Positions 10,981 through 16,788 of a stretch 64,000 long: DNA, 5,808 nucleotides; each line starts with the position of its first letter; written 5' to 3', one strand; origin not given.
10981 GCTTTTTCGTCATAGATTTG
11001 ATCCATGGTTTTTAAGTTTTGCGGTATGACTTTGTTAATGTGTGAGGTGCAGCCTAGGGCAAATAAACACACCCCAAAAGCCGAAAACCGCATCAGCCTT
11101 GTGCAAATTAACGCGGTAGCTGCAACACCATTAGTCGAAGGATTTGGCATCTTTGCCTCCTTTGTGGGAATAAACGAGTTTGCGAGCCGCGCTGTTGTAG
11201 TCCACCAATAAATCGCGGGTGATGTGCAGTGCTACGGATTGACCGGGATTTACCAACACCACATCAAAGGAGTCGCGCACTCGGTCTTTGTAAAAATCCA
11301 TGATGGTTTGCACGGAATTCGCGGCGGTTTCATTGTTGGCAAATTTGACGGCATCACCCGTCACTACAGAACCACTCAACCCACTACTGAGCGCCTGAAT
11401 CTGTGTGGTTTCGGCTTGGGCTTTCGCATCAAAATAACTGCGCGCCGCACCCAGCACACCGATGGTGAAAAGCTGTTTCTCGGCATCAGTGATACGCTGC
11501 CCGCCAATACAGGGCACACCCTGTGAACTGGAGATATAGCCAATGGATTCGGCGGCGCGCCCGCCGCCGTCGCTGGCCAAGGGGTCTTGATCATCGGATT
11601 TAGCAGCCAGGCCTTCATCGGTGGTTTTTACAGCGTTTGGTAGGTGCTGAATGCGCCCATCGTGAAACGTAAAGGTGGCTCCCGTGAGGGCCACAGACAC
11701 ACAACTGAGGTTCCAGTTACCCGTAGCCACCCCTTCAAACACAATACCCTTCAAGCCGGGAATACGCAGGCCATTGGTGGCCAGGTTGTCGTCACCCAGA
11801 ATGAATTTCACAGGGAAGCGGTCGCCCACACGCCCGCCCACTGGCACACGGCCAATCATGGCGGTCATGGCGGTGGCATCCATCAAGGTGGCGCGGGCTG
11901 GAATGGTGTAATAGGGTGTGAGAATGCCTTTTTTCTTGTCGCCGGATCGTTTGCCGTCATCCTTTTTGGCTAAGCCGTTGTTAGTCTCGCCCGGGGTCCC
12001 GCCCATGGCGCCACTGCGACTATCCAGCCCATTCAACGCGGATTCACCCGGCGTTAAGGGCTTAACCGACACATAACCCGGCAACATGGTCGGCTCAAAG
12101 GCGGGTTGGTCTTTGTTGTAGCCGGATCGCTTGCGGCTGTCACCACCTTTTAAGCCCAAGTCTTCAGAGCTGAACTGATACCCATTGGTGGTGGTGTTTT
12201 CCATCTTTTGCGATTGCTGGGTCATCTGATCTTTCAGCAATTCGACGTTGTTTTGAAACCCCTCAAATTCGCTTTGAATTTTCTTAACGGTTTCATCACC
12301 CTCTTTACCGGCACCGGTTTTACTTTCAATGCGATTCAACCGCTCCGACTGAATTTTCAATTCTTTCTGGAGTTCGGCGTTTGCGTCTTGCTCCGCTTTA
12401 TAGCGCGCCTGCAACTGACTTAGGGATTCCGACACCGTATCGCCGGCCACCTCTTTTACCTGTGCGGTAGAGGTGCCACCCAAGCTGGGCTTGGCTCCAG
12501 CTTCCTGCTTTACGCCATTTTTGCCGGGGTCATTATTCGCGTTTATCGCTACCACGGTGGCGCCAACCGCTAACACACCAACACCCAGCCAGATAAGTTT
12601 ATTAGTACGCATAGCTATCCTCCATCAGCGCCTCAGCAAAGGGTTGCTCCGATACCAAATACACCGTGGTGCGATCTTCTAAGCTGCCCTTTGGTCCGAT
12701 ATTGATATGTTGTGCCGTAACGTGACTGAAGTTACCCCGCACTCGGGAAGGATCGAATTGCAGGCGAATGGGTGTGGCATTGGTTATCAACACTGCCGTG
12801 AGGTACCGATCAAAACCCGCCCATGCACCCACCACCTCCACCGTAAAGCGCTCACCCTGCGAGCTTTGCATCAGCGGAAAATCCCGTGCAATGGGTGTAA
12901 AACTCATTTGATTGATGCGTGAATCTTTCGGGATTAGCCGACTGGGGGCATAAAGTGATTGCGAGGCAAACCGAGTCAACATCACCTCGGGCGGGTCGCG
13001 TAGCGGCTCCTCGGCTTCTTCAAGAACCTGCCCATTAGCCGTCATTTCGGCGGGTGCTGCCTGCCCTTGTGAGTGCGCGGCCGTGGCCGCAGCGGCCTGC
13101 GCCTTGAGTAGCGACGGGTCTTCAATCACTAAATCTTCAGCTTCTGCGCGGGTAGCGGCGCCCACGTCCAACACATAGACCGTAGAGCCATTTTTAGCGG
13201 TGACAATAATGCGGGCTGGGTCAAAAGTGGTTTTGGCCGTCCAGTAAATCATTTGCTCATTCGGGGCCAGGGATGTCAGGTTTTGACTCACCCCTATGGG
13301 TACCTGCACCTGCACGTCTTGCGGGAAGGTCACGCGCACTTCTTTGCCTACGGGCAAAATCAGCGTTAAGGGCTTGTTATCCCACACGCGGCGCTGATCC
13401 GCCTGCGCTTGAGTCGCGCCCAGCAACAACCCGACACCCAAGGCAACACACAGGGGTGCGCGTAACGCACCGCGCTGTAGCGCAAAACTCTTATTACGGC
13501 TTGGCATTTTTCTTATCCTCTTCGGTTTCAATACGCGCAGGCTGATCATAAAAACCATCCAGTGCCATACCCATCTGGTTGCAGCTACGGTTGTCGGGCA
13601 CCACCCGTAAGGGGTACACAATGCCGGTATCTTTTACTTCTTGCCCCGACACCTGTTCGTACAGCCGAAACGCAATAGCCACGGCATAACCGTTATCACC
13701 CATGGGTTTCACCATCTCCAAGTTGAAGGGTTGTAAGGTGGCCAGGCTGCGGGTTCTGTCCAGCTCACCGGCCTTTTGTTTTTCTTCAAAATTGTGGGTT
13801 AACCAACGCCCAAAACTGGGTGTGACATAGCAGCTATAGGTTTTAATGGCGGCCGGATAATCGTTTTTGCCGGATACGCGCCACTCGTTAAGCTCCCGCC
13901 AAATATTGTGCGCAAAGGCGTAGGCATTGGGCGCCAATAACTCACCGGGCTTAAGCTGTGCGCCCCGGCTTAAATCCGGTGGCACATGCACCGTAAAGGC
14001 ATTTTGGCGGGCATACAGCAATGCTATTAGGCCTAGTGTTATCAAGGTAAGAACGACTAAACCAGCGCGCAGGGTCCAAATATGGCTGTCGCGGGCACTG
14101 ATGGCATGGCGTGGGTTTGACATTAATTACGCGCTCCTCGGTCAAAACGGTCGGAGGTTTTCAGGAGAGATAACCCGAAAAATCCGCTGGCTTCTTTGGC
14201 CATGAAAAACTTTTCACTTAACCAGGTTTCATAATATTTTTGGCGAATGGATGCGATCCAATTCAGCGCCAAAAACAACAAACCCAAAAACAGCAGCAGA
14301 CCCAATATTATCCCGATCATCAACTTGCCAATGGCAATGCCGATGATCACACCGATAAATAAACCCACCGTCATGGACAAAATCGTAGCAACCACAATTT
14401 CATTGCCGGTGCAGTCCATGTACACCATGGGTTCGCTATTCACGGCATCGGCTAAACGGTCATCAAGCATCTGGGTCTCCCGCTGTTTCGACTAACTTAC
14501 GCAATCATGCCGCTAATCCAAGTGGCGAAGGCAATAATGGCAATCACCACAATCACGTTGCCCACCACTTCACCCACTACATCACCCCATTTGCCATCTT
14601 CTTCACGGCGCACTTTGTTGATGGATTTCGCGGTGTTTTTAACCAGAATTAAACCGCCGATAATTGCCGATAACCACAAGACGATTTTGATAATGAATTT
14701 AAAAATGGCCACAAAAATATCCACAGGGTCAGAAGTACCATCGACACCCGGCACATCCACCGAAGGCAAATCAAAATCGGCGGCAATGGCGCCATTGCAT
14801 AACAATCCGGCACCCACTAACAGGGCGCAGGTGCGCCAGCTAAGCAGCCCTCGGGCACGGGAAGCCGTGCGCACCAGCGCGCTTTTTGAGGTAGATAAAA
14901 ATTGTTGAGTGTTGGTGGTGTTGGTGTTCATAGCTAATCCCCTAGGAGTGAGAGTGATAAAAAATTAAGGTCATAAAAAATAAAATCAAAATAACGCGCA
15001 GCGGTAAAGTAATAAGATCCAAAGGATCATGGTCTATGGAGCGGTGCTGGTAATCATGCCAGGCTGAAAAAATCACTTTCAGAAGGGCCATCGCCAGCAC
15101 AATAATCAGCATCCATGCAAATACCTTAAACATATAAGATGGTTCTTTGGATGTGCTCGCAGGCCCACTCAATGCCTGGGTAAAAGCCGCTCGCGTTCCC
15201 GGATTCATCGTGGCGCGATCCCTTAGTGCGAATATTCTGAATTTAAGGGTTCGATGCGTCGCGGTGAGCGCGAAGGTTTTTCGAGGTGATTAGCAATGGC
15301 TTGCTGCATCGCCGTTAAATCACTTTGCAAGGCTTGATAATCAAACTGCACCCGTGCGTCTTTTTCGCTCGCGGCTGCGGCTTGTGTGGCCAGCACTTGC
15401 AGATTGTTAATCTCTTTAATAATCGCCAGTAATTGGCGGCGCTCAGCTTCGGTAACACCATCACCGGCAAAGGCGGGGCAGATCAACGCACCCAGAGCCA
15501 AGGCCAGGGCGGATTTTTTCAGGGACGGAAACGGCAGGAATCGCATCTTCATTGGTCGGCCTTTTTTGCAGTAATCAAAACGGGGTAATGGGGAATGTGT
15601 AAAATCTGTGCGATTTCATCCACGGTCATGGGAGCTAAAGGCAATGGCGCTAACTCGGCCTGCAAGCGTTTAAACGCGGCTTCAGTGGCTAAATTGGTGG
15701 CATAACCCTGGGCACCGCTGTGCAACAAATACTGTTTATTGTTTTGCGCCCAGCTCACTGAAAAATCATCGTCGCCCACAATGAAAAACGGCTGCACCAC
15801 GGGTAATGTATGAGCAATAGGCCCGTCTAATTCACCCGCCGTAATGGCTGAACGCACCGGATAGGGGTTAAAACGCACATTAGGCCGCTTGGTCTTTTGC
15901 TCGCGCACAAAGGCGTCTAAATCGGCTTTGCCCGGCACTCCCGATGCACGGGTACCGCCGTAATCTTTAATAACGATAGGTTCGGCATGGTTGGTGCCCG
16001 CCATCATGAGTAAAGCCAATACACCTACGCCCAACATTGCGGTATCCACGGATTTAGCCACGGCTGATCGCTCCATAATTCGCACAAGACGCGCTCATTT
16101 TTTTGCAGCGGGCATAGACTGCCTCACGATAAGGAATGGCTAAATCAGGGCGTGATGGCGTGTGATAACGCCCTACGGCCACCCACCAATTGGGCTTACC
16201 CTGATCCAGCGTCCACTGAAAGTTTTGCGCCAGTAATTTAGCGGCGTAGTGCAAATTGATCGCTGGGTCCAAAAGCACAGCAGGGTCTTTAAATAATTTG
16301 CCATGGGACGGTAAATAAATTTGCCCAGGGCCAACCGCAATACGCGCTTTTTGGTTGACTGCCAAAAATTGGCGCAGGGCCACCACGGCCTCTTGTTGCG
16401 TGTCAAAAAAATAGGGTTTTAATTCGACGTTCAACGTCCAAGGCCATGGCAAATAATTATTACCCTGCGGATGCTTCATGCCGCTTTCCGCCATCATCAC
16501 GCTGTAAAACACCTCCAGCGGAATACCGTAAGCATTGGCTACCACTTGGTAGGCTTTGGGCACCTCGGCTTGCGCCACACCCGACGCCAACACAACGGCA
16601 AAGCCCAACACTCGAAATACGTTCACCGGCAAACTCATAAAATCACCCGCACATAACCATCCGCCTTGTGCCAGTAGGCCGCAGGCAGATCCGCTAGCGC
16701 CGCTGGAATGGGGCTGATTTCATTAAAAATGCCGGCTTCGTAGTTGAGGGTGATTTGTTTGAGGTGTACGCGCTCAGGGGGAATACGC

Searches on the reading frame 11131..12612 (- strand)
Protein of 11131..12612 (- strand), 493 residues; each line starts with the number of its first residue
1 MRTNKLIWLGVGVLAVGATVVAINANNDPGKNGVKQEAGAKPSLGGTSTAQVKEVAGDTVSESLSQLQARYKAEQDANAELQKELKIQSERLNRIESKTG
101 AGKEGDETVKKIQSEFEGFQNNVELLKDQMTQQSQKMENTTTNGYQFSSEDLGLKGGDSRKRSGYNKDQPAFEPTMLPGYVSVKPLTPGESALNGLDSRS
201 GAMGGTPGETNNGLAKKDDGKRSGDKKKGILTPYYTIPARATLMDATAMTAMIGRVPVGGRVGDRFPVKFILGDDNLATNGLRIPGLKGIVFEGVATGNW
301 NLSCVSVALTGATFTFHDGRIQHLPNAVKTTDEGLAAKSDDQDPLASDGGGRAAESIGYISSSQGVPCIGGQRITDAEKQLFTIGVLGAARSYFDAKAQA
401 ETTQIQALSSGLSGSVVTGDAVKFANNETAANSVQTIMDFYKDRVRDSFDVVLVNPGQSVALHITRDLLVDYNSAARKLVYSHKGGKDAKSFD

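Call 98: search_protein_families(library=pfam, proteins=[window:11131-12612:-], max_evalue=0.001)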
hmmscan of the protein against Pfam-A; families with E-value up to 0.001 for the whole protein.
window:11131-12612:- (493 aa): 1 family
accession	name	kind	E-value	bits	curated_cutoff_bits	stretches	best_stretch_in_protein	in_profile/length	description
PF05859.17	Mis12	-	0.00014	22.1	25.7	1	59-166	116-222/231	Mis12 protein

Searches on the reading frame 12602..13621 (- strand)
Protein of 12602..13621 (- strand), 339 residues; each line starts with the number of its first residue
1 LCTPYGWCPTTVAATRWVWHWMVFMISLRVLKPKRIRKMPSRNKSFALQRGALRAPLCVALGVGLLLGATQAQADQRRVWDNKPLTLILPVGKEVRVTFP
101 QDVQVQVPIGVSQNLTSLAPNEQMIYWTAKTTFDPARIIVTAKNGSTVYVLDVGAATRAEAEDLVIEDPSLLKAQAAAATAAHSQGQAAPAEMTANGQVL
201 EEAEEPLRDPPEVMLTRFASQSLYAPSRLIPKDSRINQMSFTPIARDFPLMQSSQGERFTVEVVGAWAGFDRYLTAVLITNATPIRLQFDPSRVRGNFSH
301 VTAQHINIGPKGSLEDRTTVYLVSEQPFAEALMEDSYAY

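Call 98: search_protein_families(library=pfam, proteins=[window:12602-13621:-], max_evalue=0.001)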
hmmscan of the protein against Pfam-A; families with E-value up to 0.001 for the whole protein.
window:12602-13621:- (339 aa): 1 family
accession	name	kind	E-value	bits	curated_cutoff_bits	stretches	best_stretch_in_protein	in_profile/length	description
PF11920.14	DUF3438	-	9.9e-40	136.9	25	1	79-336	5-246/252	Protein of unknown function (DUF3438)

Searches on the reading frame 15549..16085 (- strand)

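Call 98: search_protein_families(library=pfam, proteins=[window:15549-16085:-], max_evalue=0.001)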
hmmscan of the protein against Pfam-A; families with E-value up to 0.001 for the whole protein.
window:15549-16085:- (178 aa): 1 family
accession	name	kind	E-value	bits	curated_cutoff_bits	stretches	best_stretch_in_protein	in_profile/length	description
PF11072.13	DUF2859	-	6.2e-22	78.4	25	1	69-174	40-145/147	Protein of unknown function (DUF2859)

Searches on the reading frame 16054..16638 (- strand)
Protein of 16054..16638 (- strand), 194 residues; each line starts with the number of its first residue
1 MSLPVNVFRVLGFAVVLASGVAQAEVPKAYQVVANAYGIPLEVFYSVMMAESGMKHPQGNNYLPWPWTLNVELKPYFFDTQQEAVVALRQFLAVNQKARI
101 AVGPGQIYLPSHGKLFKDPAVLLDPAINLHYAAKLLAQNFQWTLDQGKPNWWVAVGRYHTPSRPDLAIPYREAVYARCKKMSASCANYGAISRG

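Call 98: search_protein_families(library=pfam, proteins=[window:16054-16638:-], max_evalue=0.001)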
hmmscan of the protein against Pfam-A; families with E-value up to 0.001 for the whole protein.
window:16054-16638:- (194 aa): 1 family
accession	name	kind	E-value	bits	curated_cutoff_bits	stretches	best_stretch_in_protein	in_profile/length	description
PF01464.25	SLT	-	0.00021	21.3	21.3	0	117-159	57-95/117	Transglycosylase SLT domain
